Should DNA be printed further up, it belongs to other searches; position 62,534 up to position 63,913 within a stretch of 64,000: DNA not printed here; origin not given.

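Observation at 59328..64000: Partial lipid/polyketide-like cassette: FAAL, divergent B12-radical SAM, ACP, KAS III, SDR (continues beyond the window)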

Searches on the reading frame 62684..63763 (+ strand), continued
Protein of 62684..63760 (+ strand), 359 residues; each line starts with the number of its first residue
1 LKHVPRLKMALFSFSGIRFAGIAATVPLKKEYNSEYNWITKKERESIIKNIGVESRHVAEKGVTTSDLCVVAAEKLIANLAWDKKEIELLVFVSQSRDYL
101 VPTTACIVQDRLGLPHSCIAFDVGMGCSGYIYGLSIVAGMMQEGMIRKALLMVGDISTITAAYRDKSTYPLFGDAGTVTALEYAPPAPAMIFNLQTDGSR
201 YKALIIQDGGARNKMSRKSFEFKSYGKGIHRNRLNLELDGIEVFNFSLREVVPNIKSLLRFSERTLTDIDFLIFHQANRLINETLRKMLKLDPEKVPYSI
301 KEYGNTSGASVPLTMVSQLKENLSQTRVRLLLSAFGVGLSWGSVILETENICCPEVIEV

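Call 20: search_protein_families(library=pfam, proteins=[L005:3220-3981:+, L005:4030-4944:+, L005:4989-5663:+, L005:5654-6745:-, L005:6730-8043:-, L005:8152-9285:+], max_evalue=0.01)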
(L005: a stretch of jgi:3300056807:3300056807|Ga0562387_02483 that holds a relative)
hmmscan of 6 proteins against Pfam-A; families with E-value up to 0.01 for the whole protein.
L005:3220-3981:+ (254 aa): 6 families
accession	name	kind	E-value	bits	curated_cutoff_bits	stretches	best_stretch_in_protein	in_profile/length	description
PF13561.12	adh_short_C2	-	1.5e-38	133.2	27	1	15-250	1-230/236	Enoyl-(Acyl carrier protein) reductase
PF00106.31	adh_short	-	1.2e-36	126.4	26.6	1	9-199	1-187/195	short chain dehydrogenase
PF08659.16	KR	-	1.8e-10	41.5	22.6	1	10-173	2-161/180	KR domain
PF01370.27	Epimerase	-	1.2e-05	25.3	20.9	1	11-148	1-115/240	NAD dependent epimerase/dehydratase family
PF23441.1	SDR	-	3e-05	24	27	1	6-248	5-248/258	SDR-like rossmann domain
PF02882.25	THF_DHG_CYH_C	-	0.0039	16.9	27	1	3-50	31-78/160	Tetrahydrofolate dehydrogenase/cyclohydrolase, NAD(P)-binding domain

L005:4030-4944:+ (305 aa): 3 families
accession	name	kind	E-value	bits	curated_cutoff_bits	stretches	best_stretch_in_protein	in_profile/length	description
PF00535.33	Glycos_transf_2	-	1.2e-24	87.5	23.3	1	6-161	1-160/168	Glycosyl transferase family 2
PF13641.12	Glyco_tranf_2_3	-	1.4e-05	25.7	27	1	3-107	1-106/230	Glycosyltransferase like family 2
PF10111.15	Glyco_tranf_2_2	-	0.00022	21.2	27.3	1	6-108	1-102/276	Glycosyltransferase like family 2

L005:4989-5663:+ (225 aa): 2 families
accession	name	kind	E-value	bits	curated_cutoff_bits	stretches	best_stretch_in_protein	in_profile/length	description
PF13302.13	Acetyltransf_3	-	1.9e-09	38.8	25.4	1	9-141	3-137/138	Acetyltransferase (GNAT) domain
PF13420.13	Acetyltransf_4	-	6.7e-05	23.4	24.3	1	11-144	2-137/155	Acetyltransferase (GNAT) domain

L005:5654-6745:- (364 aa): 3 families
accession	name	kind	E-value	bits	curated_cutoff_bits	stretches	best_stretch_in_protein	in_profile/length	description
PF13469.12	Sulfotransfer_3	-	5.9e-31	108.8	27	1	10-230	1-216/216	Sulfotransferase family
PF00685.33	Sulfotransfer_1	-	7.8e-12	45.6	22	1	144-287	88-248/255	Sulfotransferase domain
PF17784.7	Sulfotransfer_4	-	0.0021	18.4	22.8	1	134-173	78-117/215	Sulfotransferase domain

L005:6730-8043:- (438 aa): 2 families
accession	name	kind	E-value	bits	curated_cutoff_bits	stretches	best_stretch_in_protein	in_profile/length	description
PF13440.11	Polysacc_synt_3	-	7.3e-15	55.4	23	1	30-326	1-293/293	Polysaccharide biosynthesis protein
PF01943.22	Polysacc_synt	-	8.5e-15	55.3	28.2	1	8-256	3-251/274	Polysaccharide biosynthesis protein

L005:8152-9285:+ (378 aa): 4 families
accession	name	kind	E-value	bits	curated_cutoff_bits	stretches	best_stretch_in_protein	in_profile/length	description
PF01041.23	DegT_DnrJ_EryC1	-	1e-84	285.3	19.8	1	18-371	10-359/360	DegT/DnrJ/EryC1/StrS aminotransferase family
PF00155.27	Aminotran_1_2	-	8.1e-09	35.6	19.7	1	23-158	36-189/361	Aminotransferase class I and II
PF00266.25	Aminotran_5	-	4.6e-05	23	21.5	1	50-159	63-180/371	Aminotransferase class-V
PF01212.27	Beta_elim_lyase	-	0.0068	16.2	27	1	40-207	39-215/288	Beta-eliminating lyase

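Call 25: search_protein_families(library=pfam, proteins=[L011:6075-7300:+], max_evalue=10)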
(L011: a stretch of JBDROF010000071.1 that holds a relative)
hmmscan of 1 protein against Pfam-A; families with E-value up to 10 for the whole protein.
L011:6075-7300:+ (408 aa): 1 family
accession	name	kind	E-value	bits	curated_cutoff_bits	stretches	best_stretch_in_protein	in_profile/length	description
PF08409.16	TMTC_DUF1736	-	0.0012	19.2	27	1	255-312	10-68/75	Protein O-mannosyl-transferase TMTC, DUF1736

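Call 26: search_solved_structures(query=L011:6075-8045:+, max_evalue=1)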
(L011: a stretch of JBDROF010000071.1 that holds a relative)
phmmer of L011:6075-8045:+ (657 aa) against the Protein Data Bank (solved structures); distinct sequences matched with E-value up to 1: 133 (the best 60 are shown).
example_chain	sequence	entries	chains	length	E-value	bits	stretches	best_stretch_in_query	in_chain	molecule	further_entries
9qhb_A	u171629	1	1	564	1e-57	199.5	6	478-649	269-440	Engineered tetratricopeptide repeat protein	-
7yea_A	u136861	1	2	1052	9.7e-35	123.6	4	468-608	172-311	UDP-N-acetylglucosamine--peptide N-acetylglucosaminyltransferase 110 kDa subunit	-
7yeh_B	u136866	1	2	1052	9.7e-35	123.6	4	468-608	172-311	UDP-N-acetylglucosamine--peptide N-acetylglucosaminyltransferase 110 kDa subunit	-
7ntf_A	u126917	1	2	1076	2.2e-34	122.4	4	468-608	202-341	Isoform 1 of UDP-N-acetylglucosamine--peptide N-acetylglucosaminyltransferase 110 kDa subu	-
9qhc_A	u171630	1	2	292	6.8e-34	120.8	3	478-649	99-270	Engineered tetratricopeptide repeat protein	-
1w3b_A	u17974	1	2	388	3.4e-29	105.3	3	512-641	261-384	UDP-N-ACETYLGLUCOSAMINE--PEPTIDE N-ACETYLGLUCOSAMINYLTRANSFERASE 110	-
6eou_A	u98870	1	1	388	4.5e-29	104.9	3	512-641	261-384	UDP-N-acetylglucosamine--peptide N-acetylglucosaminyltransferase 110 kDa subunit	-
8bu0_A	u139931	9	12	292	5.6e-29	104.6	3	514-618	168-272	Consensus tetratricopeptide repeat protein | Crystal structure of an 8-repeat consensus TPR superhelix with Zinc. | Monomer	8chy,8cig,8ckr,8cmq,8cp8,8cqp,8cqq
7y4i_A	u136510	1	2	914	7.1e-20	74.5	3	491-596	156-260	Probable UDP-N-acetylglucosamine--peptide N-acetylglucosaminyltransferase SPINDLY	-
8dtf_A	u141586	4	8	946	8e-20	74.3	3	491-597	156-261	Probable UDP-N-acetylglucosamine--peptide N-acetylglucosaminyltransferase SPINDLY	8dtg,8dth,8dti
2fo7_A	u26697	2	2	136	5.8e-14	55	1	492-616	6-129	SYNTHETIC CONSENSUS TPR PROTEIN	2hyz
8ch0_A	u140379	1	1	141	5.9e-14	54.9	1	492-617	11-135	Consensus tetratricopeptide repeat protein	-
9gzg_A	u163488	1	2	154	1.4e-12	50.3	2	512-599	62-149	Engineered CTPR protein with glutamic acids for conductivity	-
2wqh_A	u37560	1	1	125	8.6e-12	47.8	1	523-618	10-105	CTPR3Y3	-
7obi_A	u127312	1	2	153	1.1e-11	47.4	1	472-599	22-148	CTPR-rv4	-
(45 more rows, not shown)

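Call 31: search_solved_structures(query=L005:4030-4944:+, max_evalue=0.00001)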
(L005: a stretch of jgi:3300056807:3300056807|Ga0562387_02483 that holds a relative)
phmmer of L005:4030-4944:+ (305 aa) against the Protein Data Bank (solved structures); distinct sequences matched with E-value up to 0.00001: 7.
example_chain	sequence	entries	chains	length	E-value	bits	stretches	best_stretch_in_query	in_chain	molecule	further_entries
9hwj_A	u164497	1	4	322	3.1e-37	131.9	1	4-304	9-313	Undecaprenyl-phosphate 4-deoxy-4-formamido-L-arabinose transferase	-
9bhc_C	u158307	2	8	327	7e-37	130.8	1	4-304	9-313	Undecaprenyl-phosphate 4-deoxy-4-formamido-L-arabinose transferase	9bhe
8vxh_A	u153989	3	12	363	1e-36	130.3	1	4-304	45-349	Undecaprenyl-phosphate 4-deoxy-4-formamido-L-arabinose transferase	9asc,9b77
5ekp_C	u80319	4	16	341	3.4e-36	128.5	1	5-301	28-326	Uncharacterized glycosyltransferase sll0501 | Glycosyltransferase sll0501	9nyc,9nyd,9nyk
9nye_A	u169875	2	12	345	3.6e-36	128.5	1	5-301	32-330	Glycosyltransferase sll0501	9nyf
5eke_A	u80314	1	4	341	4.2e-36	128.2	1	5-301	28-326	Uncharacterized glycosyltransferase sll0501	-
5mlz_A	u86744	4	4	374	5.1e-17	65.6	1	4-122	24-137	Dolichol monophosphate mannose synthase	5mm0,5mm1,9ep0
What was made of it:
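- Closest known: Arn. Same: The logic maps one to one: a DegT-family C4 aminotransferase (ArnB / WecE-like), N-acylation of the 4-amino sugar nucleotide (ArnA formyl / GNAT acyl), a GT2 that transfers the N-acyl sugar to Und-P (ArnC; the cassette GT2 matches it over its full length, 3e-37, call 31), a flippase, and a periplasmic GT-C transferase.
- The only glycosyltransferase is of the polyprenyl-phosphate monosaccharide type, with full-length ArnC/GtrB similarity (call 31).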

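Call 32: search_solved_structures(query=L005:4989-5663:+, max_evalue=0.01)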
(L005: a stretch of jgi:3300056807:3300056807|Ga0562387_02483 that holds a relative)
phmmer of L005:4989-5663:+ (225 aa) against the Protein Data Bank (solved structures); distinct sequences matched with E-value up to 0.01: 8.
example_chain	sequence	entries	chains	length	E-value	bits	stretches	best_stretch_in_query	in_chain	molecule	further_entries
5kta_A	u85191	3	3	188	7e-05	25.4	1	10-169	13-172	FdhC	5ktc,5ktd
6d72_A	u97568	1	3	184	0.00047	22.7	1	8-157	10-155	Spermidine N1-acetyltransferase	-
5wif_A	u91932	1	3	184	0.00047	22.7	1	8-157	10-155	Spermidine N1-acetyltransferase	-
3tth_A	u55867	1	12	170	0.0017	20.9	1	8-128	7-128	Spermidine N1-acetyltransferase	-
6cy6_A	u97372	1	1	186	0.0036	19.8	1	7-137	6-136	Spermidine N(1)-acetyltransferase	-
3wr7_A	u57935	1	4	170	0.0042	19.6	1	8-135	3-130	Spermidine N1-acetyltransferase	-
4r9m_A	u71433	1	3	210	0.005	19.3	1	7-135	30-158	Spermidine N(1)-acetyltransferase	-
6vfm_A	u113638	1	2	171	0.0086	18.6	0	10-91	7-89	Spermidine N1-acetyltransferase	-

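Call 36: search_protein_families(library=pfam, proteins=[L014:3915-6335:+, L022:15905-17377:+, L065:8849-9763:-, L072:405-1154:+, L030:14918-15904:+, L026:5205-6335:-, L047:3644-4558:+, L030:8166-9752:-], max_evalue=0.001)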
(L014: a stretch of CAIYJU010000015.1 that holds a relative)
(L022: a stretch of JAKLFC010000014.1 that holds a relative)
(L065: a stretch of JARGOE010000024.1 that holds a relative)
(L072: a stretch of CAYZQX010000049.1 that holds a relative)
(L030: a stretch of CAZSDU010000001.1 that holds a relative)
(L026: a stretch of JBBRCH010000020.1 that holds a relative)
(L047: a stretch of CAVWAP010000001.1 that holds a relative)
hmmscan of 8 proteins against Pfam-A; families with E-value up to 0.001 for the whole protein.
L014:3915-6335:+ (807 aa): 3 families
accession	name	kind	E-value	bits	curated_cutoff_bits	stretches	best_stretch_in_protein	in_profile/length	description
PF13715.12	CarbopepD_reg_2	-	5.7e-14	52.3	32.2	1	34-121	1-86/88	CarboxypepD_reg-like domain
PF13620.12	CarboxypepD_reg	-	7.7e-14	52.3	32.3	1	33-111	1-81/82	Carboxypeptidase regulatory-like domain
PF07715.20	Plug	-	5.4e-09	37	23.9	1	131-234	2-100/107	TonB-dependent Receptor Plug Domain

L022:15905-17377:+ (491 aa): 2 families
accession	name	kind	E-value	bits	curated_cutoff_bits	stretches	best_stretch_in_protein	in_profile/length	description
PF03062.24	MBOAT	-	2.6e-22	80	27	1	160-371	83-313/337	MBOAT, membrane-bound O-acyltransferase family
PF13813.11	MBOAT_2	-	3.4e-07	30.9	25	1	274-337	5-67/85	Membrane bound O-acyl transferase family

L065:8849-9763:- (305 aa): 0 families

L072:405-1154:+ (250 aa): 1 family
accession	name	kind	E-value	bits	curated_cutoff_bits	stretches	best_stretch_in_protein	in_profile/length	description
PF05118.21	Asp_Arg_Hydrox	-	2e-46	158.1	22.6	1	35-186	1-156/157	Aspartyl/Asparaginyl beta-hydroxylase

L030:14918-15904:+ (329 aa): 0 families

L026:5205-6335:- (377 aa): 1 family
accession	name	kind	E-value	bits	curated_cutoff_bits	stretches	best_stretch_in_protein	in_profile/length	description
PF01757.29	Acyl_transf_3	-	2.9e-26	92.7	31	1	8-364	2-325/326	Acyltransferase domain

L047:3644-4558:+ (305 aa): 5 families
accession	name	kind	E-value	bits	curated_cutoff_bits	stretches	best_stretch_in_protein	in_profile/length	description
PF08541.16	ACP_syn_III_C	-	2.4e-34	117.8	26.6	1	217-305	1-89/90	3-Oxoacyl-[acyl-carrier-protein (ACP)] synthase III C terminal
PF08545.16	ACP_syn_III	-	1.5e-22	79.7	24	1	78-156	2-80/80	3-Oxoacyl-[acyl-carrier-protein (ACP)] synthase III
PF00195.25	Chal_sti_synt_N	-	2.1e-12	47.4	27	1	23-140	101-223/225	Chalcone and stilbene synthases, N-terminal domain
PF08392.18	FAE1_CUT1_RppA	-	1.6e-08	34.7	27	1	25-143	87-209/290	FAE1/Type III polyketide synthase-like protein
PF00108.29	Thiolase_N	-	2.1e-06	27.7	26.4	1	16-125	18-127/260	Thiolase, N-terminal domain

L030:8166-9752:- (529 aa): 2 families
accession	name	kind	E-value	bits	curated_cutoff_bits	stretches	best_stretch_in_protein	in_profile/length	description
PF00501.34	AMP-binding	-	3.5e-58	197.7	29.9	1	1-375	23-384/384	AMP-binding enzyme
PF23024.1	AMP-dom_DIP2-like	-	2.2e-06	28.1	27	1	419-527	2-103/110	Disco-interacting protein 2-like, AMP domain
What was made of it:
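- On Arn/Gtr-type lipid-linked monosaccharide glycosylation system: The unknown families f23 and f32 were not resolved (call 36).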

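Call 50: search_solved_structures(query=window:62708-63760:+, max_evalue=1e-15)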
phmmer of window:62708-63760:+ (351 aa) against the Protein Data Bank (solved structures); distinct sequences matched with E-value up to 1e-15: 52.
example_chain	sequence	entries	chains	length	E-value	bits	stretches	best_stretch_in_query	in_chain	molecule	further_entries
4efi_A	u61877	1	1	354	1.4e-61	211.5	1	7-341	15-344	3-oxoacyl-(Acyl-carrier protein) synthase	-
3gwa_A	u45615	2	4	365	6.7e-49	169.9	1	36-337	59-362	3-oxoacyl-(Acyl-carrier-protein) synthase III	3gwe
5bqs_A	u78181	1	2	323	1e-42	149.5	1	14-338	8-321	3-oxoacyl-[acyl-carrier-protein] synthase 3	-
4ryb_A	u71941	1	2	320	1.1e-40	142.9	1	12-339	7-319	3-oxoacyl-[acyl-carrier-protein] synthase 3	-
3il5_A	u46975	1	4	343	8.4e-38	133.4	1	35-340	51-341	3-oxoacyl-[acyl-carrier-protein] synthase 3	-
3il6_A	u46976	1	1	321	3e-37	131.6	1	42-338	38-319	3-oxoacyl-[acyl-carrier-protein] synthase 3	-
3il4_A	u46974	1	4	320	6.3e-37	130.5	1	36-338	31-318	3-oxoacyl-[acyl-carrier-protein] synthase 3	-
4dfe_A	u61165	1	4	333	5.2e-36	127.5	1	37-338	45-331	3-oxoacyl-[acyl-carrier-protein] synthase 3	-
8vd9_A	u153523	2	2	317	1.1e-35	126.4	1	225-338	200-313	Beta-ketoacyl-[acyl-carrier-protein] synthase III 1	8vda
4nhd_A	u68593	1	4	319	1.3e-35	126.2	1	12-338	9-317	3-oxoacyl-[acyl-carrier-protein] synthase 3 protein 1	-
1ebl_A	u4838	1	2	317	5.3e-35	124.2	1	13-338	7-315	BETA-KETOACYL-ACP SYNTHASE III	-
6x7r_A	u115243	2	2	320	9.2e-35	123.4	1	12-338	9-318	3-oxoacyl-[acyl-carrier-protein] synthase 3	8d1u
1hn9_A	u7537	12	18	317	9.9e-35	123.3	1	13-338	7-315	BETA-KETOACYL-ACYL CARRIER PROTEIN SYNTHASE III | 3-oxoacyl-[acyl-carrier-protein] synthase III | 3-oxoacyl-[acyl-carrier-protein] synthase 3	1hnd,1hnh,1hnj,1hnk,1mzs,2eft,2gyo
9ka2_A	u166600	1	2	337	1.1e-34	123.2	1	12-338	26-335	Beta-ketoacyl-[acyl-carrier-protein] synthase III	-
3il9_A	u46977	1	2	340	1.3e-34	122.9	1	12-338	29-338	3-oxoacyl-[acyl-carrier-protein] synthase 3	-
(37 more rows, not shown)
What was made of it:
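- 62708..63763 (+): FabH-like KAS III condensing enzyme and anchor of the conserved core. PDB best hits are 4efi and 3gwa, then true FabHs; OleA is weaker (call 50).
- On FabH / KAS III: This is a FabH-like paralog, nearest to the uncharacterised Burkholderia enzymes 4efi and 3gwa (call 50).
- On DarB dialkylresorcinol / OleA condensing enzymes: OleA structures score about 86 bits, against 211 for FabH-like ones (call 50).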

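Call 60: search_solved_structures(query=A3, max_evalue=10, show_alignments=2)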
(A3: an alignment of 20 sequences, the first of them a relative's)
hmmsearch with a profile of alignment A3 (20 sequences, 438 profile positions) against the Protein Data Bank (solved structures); distinct sequences matched with E-value up to 10: 0.
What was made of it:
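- Tried and rejected: A profile of the N-terminal domain found nothing in PDB sequences (call 60).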

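Call 61: search_protein_families(library=pfam, alignment_id=A3, max_evalue=0.1)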
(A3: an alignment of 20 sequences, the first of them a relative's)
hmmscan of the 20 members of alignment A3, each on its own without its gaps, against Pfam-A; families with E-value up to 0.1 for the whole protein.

A. member 1, L011:6075-7394:+ (440 aa): 1 family
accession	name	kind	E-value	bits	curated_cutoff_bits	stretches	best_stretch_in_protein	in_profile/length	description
PF08409.16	TMTC_DUF1736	-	0.0013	19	27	1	255-311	10-67/75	Protein O-mannosyl-transferase TMTC, DUF1736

B. families by the number of members that match (of 20 scanned): 4 families
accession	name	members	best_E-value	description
PF08409.16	TMTC_DUF1736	13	3.1e-07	Protein O-mannosyl-transferase TMTC, DUF1736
PF13231.12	PMT_2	10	1.3e-08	Dolichyl-phosphate-mannose-protein mannosyltransferase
PF07666.16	MpPF26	1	0.03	M penetrans paralogue family 26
PF04588.18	HIG_1_N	1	0.07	Hypoxia induced protein conserved region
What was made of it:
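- On TMTC-like GT-C (GT-C/PMT clan): DUF1736 hits in 13 of 20 and PMT_2 in 10 of 20 (call 61).
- Closest known: Eukaryotic TMTC1-4 protein O-mannosyltransferases. Same: There are Pfam TMTC_DUF1736 and PMT_2 hits (call 61).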
